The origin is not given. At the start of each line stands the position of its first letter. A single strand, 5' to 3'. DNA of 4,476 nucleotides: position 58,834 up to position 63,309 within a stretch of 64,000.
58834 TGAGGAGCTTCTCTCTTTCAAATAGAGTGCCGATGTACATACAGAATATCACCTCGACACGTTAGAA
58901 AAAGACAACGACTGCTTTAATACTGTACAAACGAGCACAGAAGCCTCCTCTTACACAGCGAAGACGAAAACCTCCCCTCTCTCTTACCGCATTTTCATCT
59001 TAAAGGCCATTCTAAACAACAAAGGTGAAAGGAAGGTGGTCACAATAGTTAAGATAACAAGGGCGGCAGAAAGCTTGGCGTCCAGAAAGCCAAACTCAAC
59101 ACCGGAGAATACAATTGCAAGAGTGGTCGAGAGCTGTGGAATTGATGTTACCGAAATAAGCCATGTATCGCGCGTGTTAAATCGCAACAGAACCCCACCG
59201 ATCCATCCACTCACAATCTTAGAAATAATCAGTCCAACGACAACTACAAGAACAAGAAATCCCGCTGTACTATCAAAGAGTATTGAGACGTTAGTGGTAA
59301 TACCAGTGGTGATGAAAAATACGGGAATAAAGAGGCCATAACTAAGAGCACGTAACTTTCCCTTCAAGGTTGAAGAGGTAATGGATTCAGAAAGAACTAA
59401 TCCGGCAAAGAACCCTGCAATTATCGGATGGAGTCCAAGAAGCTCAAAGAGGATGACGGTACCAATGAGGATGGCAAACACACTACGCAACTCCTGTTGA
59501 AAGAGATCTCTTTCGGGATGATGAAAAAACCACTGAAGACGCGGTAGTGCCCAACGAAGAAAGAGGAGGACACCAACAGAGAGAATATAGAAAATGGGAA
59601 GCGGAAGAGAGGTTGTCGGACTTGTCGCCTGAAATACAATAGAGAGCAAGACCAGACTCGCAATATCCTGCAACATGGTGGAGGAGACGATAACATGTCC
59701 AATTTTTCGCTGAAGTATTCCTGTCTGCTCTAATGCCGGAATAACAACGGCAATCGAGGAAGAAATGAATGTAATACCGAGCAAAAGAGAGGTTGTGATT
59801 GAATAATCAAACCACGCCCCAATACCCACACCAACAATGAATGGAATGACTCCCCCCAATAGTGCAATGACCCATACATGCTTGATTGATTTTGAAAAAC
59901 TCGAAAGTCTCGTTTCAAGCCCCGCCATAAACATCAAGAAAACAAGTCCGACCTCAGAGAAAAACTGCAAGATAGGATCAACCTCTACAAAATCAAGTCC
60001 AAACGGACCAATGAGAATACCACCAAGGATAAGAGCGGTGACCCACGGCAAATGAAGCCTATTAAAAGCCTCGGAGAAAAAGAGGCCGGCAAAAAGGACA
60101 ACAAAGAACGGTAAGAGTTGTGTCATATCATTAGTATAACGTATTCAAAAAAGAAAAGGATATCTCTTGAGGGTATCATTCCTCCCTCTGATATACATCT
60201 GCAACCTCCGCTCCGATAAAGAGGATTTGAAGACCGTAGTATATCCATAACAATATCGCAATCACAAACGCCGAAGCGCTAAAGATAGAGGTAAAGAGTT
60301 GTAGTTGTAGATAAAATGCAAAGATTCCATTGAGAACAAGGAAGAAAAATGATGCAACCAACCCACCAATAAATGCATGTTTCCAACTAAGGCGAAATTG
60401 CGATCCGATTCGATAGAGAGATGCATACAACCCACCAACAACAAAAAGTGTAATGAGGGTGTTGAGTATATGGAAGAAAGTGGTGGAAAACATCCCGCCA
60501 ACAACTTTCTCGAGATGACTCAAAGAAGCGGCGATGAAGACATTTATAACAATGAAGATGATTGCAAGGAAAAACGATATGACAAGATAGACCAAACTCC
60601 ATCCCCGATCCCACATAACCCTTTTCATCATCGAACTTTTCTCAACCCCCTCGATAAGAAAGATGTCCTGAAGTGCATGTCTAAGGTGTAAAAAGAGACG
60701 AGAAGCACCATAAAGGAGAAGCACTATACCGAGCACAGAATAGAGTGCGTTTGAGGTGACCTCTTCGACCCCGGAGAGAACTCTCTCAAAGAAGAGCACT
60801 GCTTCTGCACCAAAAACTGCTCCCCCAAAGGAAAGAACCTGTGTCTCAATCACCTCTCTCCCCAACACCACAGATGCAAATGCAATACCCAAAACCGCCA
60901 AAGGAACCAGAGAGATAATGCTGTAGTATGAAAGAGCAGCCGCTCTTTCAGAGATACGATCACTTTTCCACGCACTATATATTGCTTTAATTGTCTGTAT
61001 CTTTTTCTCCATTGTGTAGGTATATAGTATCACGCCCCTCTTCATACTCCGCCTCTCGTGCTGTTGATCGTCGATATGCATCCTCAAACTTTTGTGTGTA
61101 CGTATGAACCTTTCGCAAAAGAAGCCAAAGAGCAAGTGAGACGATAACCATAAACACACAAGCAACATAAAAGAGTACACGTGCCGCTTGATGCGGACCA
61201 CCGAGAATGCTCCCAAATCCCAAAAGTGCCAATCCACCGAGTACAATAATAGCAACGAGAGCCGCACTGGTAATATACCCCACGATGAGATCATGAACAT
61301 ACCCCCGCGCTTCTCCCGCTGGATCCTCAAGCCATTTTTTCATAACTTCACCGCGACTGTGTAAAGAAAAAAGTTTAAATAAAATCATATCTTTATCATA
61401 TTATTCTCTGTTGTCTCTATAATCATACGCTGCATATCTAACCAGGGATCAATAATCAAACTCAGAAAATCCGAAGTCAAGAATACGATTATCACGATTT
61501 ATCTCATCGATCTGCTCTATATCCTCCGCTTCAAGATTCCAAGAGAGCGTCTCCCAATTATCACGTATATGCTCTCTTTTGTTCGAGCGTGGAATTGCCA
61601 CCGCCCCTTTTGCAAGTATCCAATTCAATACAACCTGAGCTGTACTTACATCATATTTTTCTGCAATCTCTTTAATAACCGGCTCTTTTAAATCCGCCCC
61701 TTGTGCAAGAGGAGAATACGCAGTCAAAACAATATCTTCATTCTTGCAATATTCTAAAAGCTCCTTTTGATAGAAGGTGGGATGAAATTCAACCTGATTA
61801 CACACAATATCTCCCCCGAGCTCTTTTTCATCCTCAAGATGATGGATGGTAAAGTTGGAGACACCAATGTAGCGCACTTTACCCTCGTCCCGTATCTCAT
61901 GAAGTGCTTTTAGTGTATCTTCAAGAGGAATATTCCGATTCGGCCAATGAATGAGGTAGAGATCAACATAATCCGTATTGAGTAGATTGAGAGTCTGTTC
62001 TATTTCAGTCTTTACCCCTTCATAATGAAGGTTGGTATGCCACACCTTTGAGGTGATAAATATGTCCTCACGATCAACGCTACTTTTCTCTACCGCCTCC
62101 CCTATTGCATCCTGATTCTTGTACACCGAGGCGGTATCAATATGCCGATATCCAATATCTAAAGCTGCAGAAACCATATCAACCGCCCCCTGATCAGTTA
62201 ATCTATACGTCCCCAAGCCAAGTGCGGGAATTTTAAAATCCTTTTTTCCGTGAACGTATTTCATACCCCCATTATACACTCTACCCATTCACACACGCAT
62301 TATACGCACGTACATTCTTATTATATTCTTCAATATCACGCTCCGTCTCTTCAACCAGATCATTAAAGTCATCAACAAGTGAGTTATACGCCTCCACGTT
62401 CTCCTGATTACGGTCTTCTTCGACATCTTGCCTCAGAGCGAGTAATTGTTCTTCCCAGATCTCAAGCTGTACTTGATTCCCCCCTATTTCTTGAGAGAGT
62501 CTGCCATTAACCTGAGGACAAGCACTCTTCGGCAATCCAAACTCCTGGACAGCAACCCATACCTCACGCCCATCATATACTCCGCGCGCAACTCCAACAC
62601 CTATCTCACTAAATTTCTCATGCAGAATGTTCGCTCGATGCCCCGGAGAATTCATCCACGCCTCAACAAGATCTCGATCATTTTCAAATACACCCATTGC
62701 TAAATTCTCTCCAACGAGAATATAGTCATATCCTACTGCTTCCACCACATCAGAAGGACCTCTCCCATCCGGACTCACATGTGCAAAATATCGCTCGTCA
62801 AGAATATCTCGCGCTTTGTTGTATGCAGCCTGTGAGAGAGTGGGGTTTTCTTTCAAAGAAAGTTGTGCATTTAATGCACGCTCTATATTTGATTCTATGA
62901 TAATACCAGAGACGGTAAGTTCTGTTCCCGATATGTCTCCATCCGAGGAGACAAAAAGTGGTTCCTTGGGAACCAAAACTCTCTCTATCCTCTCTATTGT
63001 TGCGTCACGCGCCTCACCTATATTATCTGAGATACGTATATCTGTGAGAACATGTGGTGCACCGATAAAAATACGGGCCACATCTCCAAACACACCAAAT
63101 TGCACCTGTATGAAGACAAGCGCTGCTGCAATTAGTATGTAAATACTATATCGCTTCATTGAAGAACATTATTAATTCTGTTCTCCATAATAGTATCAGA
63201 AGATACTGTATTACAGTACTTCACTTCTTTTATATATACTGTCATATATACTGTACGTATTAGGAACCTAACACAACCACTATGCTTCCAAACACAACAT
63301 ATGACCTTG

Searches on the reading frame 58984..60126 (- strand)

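Call 73: search_protein_families(library=pfam, proteins=[window:58984-60126:-], max_evalue=0.01)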
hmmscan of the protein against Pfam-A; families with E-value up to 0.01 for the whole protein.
window:58984-60126:- (380 aa): 1 family
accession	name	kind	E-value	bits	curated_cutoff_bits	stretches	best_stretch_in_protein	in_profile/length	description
PF00999.27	Na_H_Exchanger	-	9.9e-61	206.1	26.2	1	10-371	4-374/375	Sodium/hydrogen exchanger, transmembrane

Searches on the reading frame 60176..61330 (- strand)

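Call 73: search_protein_families(library=pfam, proteins=[window:60176-61330:-], max_evalue=0.01)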
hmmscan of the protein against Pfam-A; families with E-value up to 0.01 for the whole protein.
window:60176-61330:- (384 aa): 1 family
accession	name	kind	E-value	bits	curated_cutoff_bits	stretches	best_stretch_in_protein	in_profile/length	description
PF03631.20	Virul_fac_BrkB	-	3.6e-33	115.7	33.7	1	123-383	2-258/259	Virulence factor BrkB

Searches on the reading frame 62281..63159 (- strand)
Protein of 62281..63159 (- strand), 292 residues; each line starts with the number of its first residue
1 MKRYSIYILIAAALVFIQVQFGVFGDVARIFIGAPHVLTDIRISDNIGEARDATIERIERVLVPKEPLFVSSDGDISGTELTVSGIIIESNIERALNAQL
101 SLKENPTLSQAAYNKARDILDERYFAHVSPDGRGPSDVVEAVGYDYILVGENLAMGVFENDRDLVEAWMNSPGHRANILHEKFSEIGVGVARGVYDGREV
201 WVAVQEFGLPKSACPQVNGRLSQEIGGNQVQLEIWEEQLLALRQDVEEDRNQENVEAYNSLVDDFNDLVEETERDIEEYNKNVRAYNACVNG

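Call 73: search_protein_families(library=pfam, proteins=[window:62281-63159:-], max_evalue=0.01)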
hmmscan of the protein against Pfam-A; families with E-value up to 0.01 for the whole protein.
window:62281-63159:- (292 aa): 2 families
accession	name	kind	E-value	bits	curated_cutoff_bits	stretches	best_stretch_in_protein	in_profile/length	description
PF00188.32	CAP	-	1.2e-13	52.3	21.1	1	91-203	5-115/117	Cysteine-rich secretory protein family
PF08376.15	NIT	-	0.0015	19.4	24.9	1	220-288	57-125/239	Nitrate and nitrite sensing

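Call 90: find_encoding_contigs(protein=window:62281-63159:-, flank=10000, max_places=2)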
Protein window:62281-63159:- (292 aa): 3 contigs read that carry it; 2 places shown.
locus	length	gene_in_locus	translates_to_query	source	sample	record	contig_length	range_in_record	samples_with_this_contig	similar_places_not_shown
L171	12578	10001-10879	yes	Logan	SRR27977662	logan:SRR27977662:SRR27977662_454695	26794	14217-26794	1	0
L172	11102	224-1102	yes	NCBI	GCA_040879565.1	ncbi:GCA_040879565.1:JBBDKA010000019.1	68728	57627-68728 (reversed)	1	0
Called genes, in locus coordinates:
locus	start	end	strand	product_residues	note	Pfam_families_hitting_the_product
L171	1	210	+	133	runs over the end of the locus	PF01641:SelR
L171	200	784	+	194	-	PF01928:CYTH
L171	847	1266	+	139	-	PF13473:Cupredoxin_1 (weak)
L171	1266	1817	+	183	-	PF13298:LigD_N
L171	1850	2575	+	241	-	PF13462:Thioredoxin_4, PF01323:DSBA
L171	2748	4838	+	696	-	PF01471:PG_binding_1 (faint)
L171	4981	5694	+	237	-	PF02654:CobS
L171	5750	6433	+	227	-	-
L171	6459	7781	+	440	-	PF13742:tRNA_anti_2, PF02601:Exonuc_VII_L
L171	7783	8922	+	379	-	PF05496:RuvB_N, PF00004:AAA, PF07728:AAA_5 (weak), PF13173:AAA_14 (weak), PF16193:AAA_assoc_2, PF12002:MgsA_C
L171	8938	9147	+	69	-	PF02609:Exonuc_VII_S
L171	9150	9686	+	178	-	PF07963:N_methyl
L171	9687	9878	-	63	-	-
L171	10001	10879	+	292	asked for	PF00188:CAP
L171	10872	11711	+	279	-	PF00248:Aldo_ket_red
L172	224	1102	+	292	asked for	PF00188:CAP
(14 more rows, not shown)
